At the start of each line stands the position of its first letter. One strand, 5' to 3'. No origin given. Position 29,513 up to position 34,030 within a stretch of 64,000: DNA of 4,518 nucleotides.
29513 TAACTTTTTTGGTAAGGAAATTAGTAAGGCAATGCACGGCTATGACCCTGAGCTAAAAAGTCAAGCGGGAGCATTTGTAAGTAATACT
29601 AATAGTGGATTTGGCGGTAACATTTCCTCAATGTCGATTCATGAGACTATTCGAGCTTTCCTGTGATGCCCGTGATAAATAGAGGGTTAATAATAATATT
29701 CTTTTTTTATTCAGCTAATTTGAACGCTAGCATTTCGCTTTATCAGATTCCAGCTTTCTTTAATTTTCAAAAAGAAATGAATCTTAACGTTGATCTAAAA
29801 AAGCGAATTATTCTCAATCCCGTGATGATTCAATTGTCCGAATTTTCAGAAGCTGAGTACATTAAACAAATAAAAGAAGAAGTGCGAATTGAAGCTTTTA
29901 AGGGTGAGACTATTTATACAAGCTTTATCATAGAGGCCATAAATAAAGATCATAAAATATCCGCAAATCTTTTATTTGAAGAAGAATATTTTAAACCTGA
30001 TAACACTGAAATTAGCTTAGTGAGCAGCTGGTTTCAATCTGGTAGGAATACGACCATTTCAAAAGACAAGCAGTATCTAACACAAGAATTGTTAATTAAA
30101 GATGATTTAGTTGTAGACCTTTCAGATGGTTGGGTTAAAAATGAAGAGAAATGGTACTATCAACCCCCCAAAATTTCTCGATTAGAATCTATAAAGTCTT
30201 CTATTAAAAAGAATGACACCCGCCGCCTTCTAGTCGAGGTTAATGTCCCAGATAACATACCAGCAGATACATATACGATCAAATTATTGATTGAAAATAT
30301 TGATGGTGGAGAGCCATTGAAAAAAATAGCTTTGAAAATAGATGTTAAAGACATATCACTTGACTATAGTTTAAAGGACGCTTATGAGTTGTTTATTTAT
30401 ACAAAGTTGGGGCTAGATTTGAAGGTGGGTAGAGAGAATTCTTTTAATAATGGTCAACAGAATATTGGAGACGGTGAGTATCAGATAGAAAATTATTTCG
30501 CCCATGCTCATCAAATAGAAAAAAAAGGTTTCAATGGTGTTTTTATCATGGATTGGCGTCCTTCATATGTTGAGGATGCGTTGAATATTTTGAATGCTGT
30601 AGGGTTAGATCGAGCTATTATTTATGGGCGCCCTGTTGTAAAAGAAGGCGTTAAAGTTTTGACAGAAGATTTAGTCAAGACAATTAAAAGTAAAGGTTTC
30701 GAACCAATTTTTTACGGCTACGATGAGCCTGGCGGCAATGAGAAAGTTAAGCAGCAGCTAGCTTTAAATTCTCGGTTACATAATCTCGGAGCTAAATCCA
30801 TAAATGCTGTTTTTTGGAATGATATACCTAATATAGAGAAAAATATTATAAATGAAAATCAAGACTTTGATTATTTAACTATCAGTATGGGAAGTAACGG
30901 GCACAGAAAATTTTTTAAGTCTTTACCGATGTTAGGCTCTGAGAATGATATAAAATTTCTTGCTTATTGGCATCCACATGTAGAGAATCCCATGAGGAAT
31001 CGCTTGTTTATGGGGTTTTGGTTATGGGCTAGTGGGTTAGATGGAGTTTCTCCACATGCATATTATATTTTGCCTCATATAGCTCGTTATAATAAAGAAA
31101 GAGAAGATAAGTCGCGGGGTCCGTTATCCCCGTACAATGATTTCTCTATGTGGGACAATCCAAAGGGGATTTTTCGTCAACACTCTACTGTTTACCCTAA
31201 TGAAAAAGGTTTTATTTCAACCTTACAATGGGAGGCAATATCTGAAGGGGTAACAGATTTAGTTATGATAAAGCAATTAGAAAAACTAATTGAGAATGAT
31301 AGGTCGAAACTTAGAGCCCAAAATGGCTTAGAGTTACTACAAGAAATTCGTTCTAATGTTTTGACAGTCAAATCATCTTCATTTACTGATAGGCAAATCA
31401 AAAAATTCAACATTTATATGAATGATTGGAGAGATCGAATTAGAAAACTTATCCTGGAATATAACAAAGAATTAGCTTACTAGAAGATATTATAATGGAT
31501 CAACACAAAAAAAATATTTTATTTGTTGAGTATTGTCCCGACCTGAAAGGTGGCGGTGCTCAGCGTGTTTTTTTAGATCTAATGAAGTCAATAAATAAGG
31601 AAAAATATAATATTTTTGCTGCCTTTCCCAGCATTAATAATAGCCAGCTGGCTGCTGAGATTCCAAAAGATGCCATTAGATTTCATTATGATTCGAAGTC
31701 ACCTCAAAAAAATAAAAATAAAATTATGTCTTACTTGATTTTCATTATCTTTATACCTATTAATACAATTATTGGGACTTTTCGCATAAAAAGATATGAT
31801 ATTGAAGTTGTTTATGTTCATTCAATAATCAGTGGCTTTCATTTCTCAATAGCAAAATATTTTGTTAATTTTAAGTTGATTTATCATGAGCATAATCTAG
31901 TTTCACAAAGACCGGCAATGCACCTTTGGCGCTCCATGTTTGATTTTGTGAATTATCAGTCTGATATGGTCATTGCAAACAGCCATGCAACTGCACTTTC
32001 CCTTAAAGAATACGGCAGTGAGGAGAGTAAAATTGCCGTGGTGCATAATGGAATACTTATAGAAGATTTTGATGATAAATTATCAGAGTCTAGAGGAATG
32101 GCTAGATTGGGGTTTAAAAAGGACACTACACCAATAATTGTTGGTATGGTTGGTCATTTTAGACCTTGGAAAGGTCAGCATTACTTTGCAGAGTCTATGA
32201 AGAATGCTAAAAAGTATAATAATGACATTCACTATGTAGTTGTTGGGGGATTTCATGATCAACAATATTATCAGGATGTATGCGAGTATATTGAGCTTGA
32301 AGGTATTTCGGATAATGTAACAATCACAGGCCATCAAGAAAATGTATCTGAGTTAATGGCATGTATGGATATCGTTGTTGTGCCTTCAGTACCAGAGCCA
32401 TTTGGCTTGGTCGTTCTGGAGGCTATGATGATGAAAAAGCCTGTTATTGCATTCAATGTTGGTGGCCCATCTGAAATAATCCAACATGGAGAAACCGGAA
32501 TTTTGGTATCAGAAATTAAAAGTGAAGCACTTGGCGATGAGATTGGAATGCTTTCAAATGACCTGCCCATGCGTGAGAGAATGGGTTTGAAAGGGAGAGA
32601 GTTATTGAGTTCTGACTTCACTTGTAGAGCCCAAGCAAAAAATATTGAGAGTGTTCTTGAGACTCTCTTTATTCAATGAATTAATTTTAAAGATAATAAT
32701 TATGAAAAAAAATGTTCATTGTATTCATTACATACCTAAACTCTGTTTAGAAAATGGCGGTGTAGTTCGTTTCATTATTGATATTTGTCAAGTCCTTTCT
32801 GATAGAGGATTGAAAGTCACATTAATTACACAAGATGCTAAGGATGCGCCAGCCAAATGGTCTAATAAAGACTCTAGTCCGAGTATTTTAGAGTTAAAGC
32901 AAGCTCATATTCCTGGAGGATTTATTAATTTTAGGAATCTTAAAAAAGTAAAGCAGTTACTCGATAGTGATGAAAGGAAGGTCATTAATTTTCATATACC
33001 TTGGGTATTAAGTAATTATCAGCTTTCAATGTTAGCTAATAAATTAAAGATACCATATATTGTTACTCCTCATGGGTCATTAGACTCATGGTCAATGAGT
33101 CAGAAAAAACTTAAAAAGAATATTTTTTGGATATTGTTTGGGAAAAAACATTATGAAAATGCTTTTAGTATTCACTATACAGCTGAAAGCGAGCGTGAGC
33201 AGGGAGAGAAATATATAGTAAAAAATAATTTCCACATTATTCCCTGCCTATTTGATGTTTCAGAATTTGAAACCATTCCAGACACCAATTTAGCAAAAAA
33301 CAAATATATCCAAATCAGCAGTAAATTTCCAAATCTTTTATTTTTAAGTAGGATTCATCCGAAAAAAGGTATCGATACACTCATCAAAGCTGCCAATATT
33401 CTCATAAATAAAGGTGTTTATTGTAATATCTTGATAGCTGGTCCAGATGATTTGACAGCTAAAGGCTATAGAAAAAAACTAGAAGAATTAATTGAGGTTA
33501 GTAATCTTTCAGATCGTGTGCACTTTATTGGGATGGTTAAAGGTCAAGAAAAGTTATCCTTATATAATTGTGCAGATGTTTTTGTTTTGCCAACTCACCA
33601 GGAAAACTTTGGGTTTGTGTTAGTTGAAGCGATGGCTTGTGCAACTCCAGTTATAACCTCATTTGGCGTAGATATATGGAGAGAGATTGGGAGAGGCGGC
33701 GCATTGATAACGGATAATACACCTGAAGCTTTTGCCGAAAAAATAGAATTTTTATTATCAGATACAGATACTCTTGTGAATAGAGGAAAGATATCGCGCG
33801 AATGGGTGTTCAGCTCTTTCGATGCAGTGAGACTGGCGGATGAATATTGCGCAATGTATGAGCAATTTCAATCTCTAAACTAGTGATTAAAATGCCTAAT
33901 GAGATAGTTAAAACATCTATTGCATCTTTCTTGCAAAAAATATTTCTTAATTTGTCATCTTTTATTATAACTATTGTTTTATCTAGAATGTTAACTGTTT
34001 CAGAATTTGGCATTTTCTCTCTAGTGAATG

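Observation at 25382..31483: Tightly coupled five-gene orphan module inside the exosortase EPS locus: Udk-like kinase, Pol-beta NTase, GT-C-like membrane protein, AP-superfamily phosphodiesterase and a 606-aa exported protein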

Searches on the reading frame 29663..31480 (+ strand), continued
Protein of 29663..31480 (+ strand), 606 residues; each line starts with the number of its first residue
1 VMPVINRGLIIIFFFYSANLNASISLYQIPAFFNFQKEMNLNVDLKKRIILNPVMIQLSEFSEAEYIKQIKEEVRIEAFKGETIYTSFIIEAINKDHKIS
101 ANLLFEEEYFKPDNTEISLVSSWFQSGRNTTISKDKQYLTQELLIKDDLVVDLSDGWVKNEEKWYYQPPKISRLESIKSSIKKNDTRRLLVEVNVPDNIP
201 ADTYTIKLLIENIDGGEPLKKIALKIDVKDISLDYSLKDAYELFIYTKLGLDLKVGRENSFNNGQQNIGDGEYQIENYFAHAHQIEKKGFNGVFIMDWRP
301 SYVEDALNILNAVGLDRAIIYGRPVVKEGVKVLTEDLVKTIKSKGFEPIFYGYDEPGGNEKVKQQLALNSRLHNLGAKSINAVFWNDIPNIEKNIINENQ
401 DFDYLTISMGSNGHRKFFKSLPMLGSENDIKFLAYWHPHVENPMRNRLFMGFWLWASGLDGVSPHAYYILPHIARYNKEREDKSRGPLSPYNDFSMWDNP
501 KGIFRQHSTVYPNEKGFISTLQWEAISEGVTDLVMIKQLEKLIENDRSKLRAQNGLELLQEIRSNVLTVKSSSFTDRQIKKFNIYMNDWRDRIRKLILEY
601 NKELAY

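Call 44: fold_search(model_id=the predicted structure, library=pdb)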
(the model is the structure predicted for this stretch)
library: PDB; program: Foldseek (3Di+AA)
matches with E <= 10: 1878; with E <= 0.001: 89
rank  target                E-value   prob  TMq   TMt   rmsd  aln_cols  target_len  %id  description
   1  8k2j                  1.2e-19  1.00  0.51  0.58   8.8       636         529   12  Crystal structure of Group 3 Oligosaccharide/Monosaccharide-releasing beta-N-acetylgalactosaminidase NgaDssm, apo form (released 2024-04-24)
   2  5fqg_A                3.3e-19  1.00  0.56  0.58   7.6       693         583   10  The details of glycolipid glycan hydrolysis by the structural analysis of a family 123 glycoside hydrolase from Clostr (released 2016-03-30)
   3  8p4l_A                3.5e-19  1.00  0.54  0.60   7.9       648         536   12  Beta-N-acetylgalactosaminidase from Niabella aurantiaca (released 2024-01-17)
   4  8k2h_B                4.9e-19  1.00  0.55  0.58   7.3       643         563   12  Crystal structure of Group 2Oligosaccharide/Monosaccharide-releasing beta-N-acetylhexosaminidase NgaAt from Arabidopsi (released 2024-04-24)
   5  5fqe_A                6.2e-19  1.00  0.56  0.58   8.2       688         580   11  The details of glycolipid glycan hydrolysis by the structural analysis of a family 123 glycoside hydrolase from Clostr (released 2016-03-30)
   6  5l7r_A                8.1e-19  1.00  0.56  0.60   7.2       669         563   10  Crystal structure of BvGH123 (released 2017-03-22)
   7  8k2i_B                9.6e-19  1.00  0.55  0.58   7.1       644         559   12  Crystal structure of Group 2 Oligosaccharide/Monosaccharide-releasing beta-N-acetylhexosaminidase NgaAt from Arabidops (released 2024-04-24)
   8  8k2l                  1.1e-18  1.00  0.49  0.53  10.3       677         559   15  Crystal structure of Group 4 Monosaccharide-releasing beta-N-acetylgalactosaminidase NgaP2 from Paenibacillus sp. TS12,  (released 2024-04-24)
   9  8k2m                  1.2e-18  1.00  0.52  0.56  10.0       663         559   14  Crystal structure of Group 4 Monosaccharide-releasing beta-N-acetylgalactosaminidase NgaP2 from Paenibacillus sp. TS12 i (released 2024-04-24)
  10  5l7u_B                1.3e-18  1.00  0.56  0.60   7.5       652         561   10  Crystal structure of BvGH123 with bound GalNAc (released 2017-03-22)
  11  5fr0                  1.6e-18  1.00  0.53  0.55   8.2       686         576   10  The details of glycolipid glycan hydrolysis by the structural analysis of a family 123 glycoside hydrolase from Clostrid (released 2016-03-30)
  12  5fqh_A                1.7e-18  1.00  0.56  0.58   7.6       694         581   10  The details of glycolipid glycan hydrolysis by the structural analysis of a family 123 glycoside hydrolase from Clostr (released 2016-03-30)
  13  8k2n_B                1.9e-18  1.00  0.54  0.59   7.3       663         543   10  Crystal structure of Group 4 Monosaccharide-releasing beta-N-acetylgalactosaminidase NgaLy from Lacticaseibacillus yic (released 2024-04-24)
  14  5fqf_A                1.9e-18  1.00  0.54  0.56   8.2       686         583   11  The details of glycolipid glycan hydrolysis by the structural analysis of a family 123 glycoside hydrolase from Clostr (released 2016-03-30)
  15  5l7u_A                3.7e-18  1.00  0.55  0.60   7.8       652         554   11  Crystal structure of BvGH123 with bound GalNAc (released 2017-03-22)
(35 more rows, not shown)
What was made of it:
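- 29666..31483 (+): g5: exported protein with a GH123/DUF4091-type beta-N-acetylhexosaminidase fold. An alternative GTG start lies at 29663. The top 22 Foldseek PDB hits are all GH123-type, with E about 1e-19, probability 1.0 and TM 0.5-0.6 (call 44).
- Checked: g5 is assignable: it has a GH123-type fold (call 44).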

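Call 61: search_protein_families(library=pfam, proteins=[L009:14432-15691:+], max_evalue=1)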
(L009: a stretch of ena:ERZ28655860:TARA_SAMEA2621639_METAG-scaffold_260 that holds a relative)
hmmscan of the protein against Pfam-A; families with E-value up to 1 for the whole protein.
L009:14432-15691:+ (420 aa): 0 families

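Call 67: search_solved_structures(query=A2, max_evalue=10, show_alignments=3)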
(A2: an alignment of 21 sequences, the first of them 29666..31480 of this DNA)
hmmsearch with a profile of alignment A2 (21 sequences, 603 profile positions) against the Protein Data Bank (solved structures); distinct sequences matched with E-value up to 10: 3.
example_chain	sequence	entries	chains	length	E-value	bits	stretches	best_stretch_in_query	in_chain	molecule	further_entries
8k2j_A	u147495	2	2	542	0.00011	24.4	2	180-235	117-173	Oligosaccharide/Monosaccharide-releasing beta-N-acetylgalactosaminidase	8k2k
8k2l_A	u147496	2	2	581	0.033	16.1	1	510-550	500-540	Monosaccharide-releasing beta-N-acetylgalactosaminidase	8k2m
8k2f_A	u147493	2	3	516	0.35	12.8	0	180-238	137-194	Oligosaccharide-releasing beta-N-acetylgalactosaminidase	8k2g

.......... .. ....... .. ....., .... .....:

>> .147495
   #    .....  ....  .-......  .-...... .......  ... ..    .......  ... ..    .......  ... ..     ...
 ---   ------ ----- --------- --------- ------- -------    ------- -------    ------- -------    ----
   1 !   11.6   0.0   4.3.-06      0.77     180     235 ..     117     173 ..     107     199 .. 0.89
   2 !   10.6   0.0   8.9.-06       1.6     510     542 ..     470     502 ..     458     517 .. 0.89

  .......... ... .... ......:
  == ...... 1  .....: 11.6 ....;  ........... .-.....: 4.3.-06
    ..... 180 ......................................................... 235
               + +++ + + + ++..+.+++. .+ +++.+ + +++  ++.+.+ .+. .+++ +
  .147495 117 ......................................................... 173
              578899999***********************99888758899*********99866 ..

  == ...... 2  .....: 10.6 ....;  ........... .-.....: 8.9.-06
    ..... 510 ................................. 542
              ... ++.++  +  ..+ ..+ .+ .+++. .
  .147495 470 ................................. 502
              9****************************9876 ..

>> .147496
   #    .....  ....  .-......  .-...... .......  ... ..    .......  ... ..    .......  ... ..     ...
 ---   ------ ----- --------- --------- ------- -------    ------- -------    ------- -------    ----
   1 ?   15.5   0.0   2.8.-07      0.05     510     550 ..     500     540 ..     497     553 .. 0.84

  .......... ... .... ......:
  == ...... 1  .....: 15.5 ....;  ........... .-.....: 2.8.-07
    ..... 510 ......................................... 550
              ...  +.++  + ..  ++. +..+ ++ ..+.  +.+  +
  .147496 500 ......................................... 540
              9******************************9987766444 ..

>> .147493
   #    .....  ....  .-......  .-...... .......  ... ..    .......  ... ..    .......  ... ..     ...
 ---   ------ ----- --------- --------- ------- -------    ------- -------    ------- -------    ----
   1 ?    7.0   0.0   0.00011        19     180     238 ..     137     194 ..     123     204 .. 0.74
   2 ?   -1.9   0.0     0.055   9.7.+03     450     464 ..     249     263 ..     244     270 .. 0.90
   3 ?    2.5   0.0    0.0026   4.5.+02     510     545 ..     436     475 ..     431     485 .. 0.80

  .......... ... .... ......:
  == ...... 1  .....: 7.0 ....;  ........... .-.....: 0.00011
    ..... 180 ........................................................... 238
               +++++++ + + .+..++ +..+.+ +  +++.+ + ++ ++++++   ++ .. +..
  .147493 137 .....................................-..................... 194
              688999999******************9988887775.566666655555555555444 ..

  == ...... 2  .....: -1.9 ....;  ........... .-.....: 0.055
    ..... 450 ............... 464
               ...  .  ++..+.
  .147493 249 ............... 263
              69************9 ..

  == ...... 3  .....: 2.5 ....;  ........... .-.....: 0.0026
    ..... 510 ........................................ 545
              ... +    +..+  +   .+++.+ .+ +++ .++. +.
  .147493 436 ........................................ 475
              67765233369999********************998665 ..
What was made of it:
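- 29666..31483 (+): Family profile against 8k2j: E = 1.1e-4 (call 67).
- On GH123 / DUF4091 beta-N-acetylhexosaminidases: The DUF4091-region stretch does align in the profile-against-PDB search (call 67).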

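Call 79: find_encoding_contigs(protein=P0027, flank=10000, max_places=1)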
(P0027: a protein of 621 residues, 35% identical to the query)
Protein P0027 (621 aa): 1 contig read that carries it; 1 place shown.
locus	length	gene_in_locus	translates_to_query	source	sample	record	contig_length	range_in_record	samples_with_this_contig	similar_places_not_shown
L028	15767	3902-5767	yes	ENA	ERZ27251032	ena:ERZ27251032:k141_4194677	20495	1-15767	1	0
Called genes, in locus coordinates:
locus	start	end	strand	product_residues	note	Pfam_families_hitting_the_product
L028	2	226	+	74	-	?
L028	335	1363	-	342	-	PF00685:Sulfotransfer_1, PF13469:Sulfotransfer_3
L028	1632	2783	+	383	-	PF13439:Glyco_transf_4, PF13579:Glyco_trans_4_4, PF00534:Glycos_transf_1, PF13692:Glyco_trans_1_4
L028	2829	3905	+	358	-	PF13439:Glyco_transf_4, PF20706:GT4-conflict (weak), PF00534:Glycos_transf_1, PF13692:Glyco_trans_1_4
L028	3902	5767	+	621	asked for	-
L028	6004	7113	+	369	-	PF01663:Phosphodiest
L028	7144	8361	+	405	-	-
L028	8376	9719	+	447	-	PF13231:PMT_2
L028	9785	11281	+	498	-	PF01943:Polysacc_synt, PF13440:Polysacc_synt_3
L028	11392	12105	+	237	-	PF14329:DUF4386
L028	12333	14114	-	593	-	PF00486:Trans_reg_C, PF07719:TPR_2 (faint), PF13432:TPR_16 (faint), PF13431:TPR_17 (faint), PF14559:TPR_19 (faint)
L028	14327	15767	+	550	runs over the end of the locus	-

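Call 80: find_encoding_contigs(protein=P0030, flank=10000, max_places=1)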
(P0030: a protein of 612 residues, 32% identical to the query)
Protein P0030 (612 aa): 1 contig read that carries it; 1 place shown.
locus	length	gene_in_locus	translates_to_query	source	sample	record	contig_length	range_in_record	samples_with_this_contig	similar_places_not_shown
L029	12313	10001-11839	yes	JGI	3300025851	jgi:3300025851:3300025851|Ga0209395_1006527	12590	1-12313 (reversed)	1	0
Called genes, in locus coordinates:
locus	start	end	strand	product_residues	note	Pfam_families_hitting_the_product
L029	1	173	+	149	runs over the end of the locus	?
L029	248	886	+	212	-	PF00485:PRK, PF01121:CoaE (weak), PF13238:AAA_18 (weak)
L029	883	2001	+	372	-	PF01663:Phosphodiest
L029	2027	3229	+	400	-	-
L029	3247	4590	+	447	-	PF13231:PMT_2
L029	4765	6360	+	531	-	PF01943:Polysacc_synt, PF13440:Polysacc_synt_3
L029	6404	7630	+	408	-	PF04230:PS_pyruv_trans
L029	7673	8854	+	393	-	PF13439:Glyco_transf_4, PF00534:Glycos_transf_1, PF13692:Glyco_trans_1_4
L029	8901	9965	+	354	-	PF13439:Glyco_transf_4, PF00534:Glycos_transf_1, PF13692:Glyco_trans_1_4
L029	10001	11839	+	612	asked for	-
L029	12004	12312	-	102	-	?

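Call 91: search_protein_families(library=pfam, alignment_id=A2, max_evalue=1)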
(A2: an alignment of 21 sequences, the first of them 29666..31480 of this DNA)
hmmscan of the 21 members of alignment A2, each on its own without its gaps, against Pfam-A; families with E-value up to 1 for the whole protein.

A. member 1, window:29666-31480:+ (605 aa): 2 families
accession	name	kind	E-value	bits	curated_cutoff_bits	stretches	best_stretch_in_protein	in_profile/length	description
PF22680.2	Glyco_hydro_123_N_2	-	0.018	15.3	27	1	70-210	20-141/142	Glycoside hydrolase 123 N-terminal domain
PF09197.16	Rap1-DNA-bind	-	0.038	15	22.4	1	558-600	40-82/108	Rap1, DNA-binding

B. families by the number of members that match (of 21 scanned): 14 families
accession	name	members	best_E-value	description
PF22680.2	Glyco_hydro_123_N_2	10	4.7e-05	Glycoside hydrolase 123 N-terminal domain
PF15418.12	DUF4625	5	0.0033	Domain of unknown function (DUF4625)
PF16116.10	DUF4832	2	0.045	Domain of unknown function (DUF4832)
PF20251.4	Big_14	1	0.0033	Bacterial Ig-like domain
PF01473.26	Choline_bind_1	1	0.005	Putative cell wall binding repeat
PF09197.16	Rap1-DNA-bind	1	0.038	Rap1, DNA-binding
PF11138.13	DUF2911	1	0.046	Protein of unknown function (DUF2911)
PF05990.18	DUF900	1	0.06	Alpha/beta hydrolase of unknown function (DUF900)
PF20314.3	DUF6610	1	0.079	Family of unknown function (DUF6610)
PF05869.16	Dam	1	0.086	DNA N-6-adenine-methyltransferase (Dam)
PF10633.15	NPCBM_assoc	1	0.12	NPCBM-associated, NEW3 domain of alpha-galactosidase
PF21374.3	WsaF_N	1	0.12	WsaF, N-terminal domain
PF01744.25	GLTT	1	0.21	GLTT repeat (6 copies)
PF17190.9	RecG_N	1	0.25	RecG N-terminal helical domain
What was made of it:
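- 29666..31483 (+): GH123_N_2 is hit by 10/21 members (call 91).
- Closest known: GH123 / DUF4091 beta-N-acetylgalactosaminidases. Different: There is no hit to the catalytic or DUF4091 Pfam models (call 91).
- It appears to have Gln where the family has a conserved Arg (calls 67, 91).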

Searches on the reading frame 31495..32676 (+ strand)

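Call 7: search_protein_families(library=pfam, proteins=[window:31495-32676:+], max_evalue=0.001)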
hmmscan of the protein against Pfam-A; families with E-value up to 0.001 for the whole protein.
window:31495-32676:+ (394 aa): 5 families
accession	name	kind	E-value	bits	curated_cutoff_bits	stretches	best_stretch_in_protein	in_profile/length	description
PF00534.26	Glycos_transf_1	-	2.7e-37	128.4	26.4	1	208-369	10-171/172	Glycosyl transferases group 1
PF13692.12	Glyco_trans_1_4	-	3.4e-33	115.3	27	1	215-356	3-142/142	Glycosyl transferases group 1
PF13439.12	Glyco_transf_4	-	4.9e-13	49.9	28.5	1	20-187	2-166/170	Glycosyltransferase Family 4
PF20706.3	GT4-conflict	-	2.6e-06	27.1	26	1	218-329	202-320/385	Family 4 Glycosyltransferase in conflict systems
PF13579.12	Glyco_trans_4_4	-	1.9e-05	25.5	29.7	1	99-186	68-158/158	Glycosyl transferase 4-like domain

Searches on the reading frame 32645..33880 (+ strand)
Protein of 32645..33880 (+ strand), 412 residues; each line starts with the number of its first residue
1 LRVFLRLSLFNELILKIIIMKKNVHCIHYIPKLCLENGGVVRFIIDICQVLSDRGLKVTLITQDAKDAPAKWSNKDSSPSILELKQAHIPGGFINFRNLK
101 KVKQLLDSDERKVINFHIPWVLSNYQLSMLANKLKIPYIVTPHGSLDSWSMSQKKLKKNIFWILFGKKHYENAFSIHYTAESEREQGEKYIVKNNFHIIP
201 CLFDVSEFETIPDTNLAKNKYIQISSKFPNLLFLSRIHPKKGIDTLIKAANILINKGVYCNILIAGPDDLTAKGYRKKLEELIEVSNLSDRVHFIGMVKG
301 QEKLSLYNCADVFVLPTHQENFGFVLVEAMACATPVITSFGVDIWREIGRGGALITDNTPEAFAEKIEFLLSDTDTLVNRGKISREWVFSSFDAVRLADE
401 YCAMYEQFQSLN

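Call 7: search_protein_families(library=pfam, proteins=[window:32645-33880:+], max_evalue=0.001)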
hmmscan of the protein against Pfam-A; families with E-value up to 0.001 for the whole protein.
window:32645-33880:+ (412 aa): 7 families
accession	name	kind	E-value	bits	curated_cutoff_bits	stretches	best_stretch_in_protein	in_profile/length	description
PF00534.26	Glycos_transf_1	-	1.2e-32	113.3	26.4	1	224-386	11-171/172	Glycosyl transferases group 1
PF13692.12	Glyco_trans_1_4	-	2.2e-29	102.9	27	1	229-373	2-142/142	Glycosyl transferases group 1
PF13439.12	Glyco_transf_4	-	1.2e-12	48.6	28.5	1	38-206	2-169/170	Glycosyltransferase Family 4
PF20706.3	GT4-conflict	-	1.6e-09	37.6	26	1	207-339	176-311/385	Family 4 Glycosyltransferase in conflict systems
PF13579.12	Glyco_trans_4_4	-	1.3e-07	32.5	29.7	1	38-200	1-156/158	Glycosyl transferase 4-like domain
PF13477.12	Glyco_trans_4_2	-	3.6e-05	24.4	23.4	1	43-164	12-128/139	Glycosyl transferase 4-like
PF13524.12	Glyco_trans_1_2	-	0.00018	21.9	25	1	261-400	16-141/144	Glycosyl transferase-like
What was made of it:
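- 31495..33883 (+): Two GT4 glycosyltransferases that travel with the module. Pfam Glycos_transf_1/Glyco_transf_4 (call 7).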
